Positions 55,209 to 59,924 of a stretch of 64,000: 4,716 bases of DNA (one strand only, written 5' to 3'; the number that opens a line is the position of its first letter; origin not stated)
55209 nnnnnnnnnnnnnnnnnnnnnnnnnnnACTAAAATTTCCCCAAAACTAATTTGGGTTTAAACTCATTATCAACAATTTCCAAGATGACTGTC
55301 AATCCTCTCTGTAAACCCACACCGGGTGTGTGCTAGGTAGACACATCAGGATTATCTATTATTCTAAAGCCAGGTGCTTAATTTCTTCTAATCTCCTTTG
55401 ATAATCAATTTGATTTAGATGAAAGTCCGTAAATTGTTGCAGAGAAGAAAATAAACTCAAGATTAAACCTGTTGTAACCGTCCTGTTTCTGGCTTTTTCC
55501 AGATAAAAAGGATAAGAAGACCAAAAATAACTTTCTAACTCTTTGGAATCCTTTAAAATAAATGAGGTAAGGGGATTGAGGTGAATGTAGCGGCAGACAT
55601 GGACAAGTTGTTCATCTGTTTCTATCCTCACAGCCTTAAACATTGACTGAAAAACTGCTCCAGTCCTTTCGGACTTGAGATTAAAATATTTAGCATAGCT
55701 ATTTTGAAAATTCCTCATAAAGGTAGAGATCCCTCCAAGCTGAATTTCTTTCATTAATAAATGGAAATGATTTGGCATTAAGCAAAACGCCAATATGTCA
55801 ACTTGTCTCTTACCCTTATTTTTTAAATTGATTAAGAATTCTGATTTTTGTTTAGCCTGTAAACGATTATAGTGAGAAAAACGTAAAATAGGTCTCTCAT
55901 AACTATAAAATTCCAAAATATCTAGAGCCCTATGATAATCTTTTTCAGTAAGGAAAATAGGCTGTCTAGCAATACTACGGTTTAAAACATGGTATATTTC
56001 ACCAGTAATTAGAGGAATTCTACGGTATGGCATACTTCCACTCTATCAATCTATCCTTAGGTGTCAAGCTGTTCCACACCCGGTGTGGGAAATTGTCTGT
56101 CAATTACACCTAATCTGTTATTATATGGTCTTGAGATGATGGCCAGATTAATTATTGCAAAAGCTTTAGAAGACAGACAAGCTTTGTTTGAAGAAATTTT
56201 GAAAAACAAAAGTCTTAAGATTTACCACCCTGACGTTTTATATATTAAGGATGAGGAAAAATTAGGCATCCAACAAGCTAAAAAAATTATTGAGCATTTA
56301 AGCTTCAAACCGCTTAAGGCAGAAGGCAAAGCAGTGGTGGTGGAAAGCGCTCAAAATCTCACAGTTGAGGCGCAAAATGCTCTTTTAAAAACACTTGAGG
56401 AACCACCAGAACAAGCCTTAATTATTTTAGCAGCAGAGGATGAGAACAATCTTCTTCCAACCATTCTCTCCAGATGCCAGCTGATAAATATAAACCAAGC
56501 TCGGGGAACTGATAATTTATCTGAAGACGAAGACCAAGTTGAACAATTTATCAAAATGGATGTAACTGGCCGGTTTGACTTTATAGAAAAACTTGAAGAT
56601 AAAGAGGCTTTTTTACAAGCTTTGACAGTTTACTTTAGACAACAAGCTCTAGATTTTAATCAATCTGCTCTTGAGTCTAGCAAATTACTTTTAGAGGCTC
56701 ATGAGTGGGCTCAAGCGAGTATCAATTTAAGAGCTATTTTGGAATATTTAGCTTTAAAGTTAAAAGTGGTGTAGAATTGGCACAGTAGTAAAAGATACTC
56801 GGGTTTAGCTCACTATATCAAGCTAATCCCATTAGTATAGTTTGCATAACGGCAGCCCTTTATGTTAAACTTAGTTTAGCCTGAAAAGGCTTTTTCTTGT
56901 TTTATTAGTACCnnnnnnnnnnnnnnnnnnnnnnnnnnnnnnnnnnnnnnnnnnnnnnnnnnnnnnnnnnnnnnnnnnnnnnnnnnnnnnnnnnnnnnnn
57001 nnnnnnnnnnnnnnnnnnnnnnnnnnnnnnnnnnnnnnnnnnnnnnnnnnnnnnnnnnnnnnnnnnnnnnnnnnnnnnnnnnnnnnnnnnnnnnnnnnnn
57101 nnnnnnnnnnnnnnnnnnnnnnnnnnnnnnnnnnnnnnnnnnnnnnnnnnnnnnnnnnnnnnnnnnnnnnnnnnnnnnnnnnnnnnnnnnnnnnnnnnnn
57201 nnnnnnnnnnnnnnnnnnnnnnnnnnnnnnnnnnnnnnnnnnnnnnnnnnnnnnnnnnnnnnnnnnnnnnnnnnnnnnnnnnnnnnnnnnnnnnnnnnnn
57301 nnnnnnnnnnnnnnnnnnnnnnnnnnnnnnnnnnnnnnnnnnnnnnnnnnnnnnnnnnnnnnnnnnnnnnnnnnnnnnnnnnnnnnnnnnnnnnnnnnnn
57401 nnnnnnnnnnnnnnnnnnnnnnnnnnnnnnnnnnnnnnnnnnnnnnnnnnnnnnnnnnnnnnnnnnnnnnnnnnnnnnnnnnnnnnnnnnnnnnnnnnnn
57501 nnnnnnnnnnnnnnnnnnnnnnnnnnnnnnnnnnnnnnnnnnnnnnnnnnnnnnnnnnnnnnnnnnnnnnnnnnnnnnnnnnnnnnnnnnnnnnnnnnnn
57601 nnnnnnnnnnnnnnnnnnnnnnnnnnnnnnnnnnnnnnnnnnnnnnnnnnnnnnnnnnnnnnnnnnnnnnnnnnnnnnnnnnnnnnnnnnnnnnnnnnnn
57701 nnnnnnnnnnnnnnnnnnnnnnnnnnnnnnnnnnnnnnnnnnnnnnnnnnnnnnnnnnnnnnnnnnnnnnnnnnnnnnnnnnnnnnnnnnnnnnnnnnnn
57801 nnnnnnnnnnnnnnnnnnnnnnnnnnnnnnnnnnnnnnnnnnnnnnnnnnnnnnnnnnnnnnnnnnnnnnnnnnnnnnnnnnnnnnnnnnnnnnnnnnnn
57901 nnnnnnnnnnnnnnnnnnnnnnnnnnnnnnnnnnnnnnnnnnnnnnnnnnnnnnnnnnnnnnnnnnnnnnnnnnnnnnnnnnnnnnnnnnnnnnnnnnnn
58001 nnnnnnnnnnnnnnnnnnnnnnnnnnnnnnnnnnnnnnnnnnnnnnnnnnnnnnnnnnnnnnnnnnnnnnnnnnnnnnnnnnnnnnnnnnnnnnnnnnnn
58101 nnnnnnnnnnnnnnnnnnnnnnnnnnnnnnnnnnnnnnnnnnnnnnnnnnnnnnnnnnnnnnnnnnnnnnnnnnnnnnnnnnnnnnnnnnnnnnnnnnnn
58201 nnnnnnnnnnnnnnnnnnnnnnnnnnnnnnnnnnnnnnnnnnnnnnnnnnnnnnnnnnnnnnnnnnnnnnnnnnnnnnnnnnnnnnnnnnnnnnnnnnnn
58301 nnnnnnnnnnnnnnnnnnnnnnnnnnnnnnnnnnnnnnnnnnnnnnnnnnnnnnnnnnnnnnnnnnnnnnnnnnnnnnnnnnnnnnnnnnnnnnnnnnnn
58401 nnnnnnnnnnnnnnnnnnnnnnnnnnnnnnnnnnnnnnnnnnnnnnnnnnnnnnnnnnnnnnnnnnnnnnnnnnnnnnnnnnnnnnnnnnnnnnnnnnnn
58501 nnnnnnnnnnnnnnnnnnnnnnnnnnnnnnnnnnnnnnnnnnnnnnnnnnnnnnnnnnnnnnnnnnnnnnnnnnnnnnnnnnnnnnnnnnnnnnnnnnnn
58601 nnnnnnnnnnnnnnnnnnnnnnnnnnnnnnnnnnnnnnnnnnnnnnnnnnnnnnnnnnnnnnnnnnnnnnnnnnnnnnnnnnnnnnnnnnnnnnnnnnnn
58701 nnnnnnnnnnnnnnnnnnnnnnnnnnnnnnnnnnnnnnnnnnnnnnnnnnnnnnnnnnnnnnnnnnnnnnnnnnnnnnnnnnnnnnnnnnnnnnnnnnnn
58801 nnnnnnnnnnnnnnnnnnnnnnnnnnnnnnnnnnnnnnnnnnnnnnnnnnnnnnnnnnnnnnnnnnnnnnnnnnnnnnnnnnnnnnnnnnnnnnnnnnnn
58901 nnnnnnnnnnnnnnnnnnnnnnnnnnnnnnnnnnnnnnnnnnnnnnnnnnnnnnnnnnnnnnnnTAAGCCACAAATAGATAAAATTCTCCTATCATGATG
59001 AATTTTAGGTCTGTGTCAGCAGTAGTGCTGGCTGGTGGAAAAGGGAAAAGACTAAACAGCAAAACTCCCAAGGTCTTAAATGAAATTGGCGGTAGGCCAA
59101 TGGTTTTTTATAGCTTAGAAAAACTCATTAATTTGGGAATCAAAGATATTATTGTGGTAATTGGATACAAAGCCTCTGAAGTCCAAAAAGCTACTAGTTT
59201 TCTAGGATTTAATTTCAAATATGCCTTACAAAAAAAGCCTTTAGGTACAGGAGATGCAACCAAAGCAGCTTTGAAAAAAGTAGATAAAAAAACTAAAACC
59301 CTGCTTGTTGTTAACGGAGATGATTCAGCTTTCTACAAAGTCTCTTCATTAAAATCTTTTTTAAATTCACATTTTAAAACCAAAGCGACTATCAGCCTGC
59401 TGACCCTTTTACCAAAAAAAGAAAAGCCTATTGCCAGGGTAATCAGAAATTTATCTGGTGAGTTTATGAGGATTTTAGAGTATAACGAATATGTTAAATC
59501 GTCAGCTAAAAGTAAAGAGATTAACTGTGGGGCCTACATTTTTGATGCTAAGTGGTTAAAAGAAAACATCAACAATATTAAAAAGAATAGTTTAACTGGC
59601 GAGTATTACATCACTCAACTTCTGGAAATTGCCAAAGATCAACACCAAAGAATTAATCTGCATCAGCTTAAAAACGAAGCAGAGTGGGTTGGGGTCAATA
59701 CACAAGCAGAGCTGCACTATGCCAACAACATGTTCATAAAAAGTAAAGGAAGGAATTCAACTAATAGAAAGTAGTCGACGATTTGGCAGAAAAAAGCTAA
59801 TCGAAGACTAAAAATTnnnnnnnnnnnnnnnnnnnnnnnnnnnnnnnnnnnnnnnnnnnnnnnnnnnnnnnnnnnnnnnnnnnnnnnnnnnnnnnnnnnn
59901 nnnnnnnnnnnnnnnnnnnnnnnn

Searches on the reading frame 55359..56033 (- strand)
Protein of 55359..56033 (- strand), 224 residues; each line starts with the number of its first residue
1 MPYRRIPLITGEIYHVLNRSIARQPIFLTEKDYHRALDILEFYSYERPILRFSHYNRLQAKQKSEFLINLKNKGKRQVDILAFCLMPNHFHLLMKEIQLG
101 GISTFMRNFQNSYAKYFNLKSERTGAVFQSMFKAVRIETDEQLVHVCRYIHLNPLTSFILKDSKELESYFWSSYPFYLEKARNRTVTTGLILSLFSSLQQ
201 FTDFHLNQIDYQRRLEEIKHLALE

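Call 44: search_protein_families(library=pfam, proteins=[window:55359-56033:-], max_evalue=0.001)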
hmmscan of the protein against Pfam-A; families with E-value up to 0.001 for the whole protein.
window:55359-56033:- (224 aa): 1 family
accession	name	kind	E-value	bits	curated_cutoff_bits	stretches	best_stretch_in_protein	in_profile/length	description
PF01797.21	Y1_Tnp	-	7.4e-09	36.2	23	1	73-151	36-119/121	Transposase IS200 like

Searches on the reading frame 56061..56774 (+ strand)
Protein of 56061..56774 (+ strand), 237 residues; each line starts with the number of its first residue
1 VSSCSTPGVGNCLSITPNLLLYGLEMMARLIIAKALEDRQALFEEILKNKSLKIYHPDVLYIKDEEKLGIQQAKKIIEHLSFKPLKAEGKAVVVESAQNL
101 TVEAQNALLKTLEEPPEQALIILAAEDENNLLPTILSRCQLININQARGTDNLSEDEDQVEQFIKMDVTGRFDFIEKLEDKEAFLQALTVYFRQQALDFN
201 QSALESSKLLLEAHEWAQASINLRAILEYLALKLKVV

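Call 62: search_protein_families(library=pfam, proteins=[window:56061-56774:+], max_evalue=0.001)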
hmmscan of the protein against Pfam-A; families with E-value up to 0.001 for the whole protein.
window:56061-56774:+ (237 aa): 1 family
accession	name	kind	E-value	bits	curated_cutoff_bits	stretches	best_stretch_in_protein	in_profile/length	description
PF13177.12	DNA_pol3_delta2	-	1.2e-28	100.6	27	1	54-146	66-159/161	DNA polymerase III, delta subunit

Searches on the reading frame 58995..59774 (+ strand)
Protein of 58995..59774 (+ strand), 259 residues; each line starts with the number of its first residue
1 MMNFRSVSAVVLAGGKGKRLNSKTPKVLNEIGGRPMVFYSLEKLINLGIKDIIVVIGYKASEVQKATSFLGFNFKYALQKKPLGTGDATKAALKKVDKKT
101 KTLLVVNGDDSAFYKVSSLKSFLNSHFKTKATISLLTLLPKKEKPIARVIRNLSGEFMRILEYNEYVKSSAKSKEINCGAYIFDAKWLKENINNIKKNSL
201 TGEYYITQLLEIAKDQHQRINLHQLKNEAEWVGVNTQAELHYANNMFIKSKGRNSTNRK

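Call 62: search_protein_families(library=pfam, proteins=[window:58995-59774:+], max_evalue=0.001)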
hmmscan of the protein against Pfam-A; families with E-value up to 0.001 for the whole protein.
window:58995-59774:+ (259 aa): 4 families
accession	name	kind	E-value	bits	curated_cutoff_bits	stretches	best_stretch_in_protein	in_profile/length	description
PF00483.29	NTP_transferase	-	5.6e-20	72.4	21.2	1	9-243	2-238/245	Nucleotidyl transferase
PF12804.13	NTP_transf_3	-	5e-13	50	27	1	9-129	1-114/160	MobA-like NTP transferase domain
PF01128.25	IspD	-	1.1e-05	25.7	27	1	7-71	1-64/221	2-C-methyl-D-erythritol 4-phosphate cytidylyltransferase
PF02348.25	CTP_transf_3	-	0.00062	20.1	22.6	0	18-130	11-118/217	Cytidylyltransferase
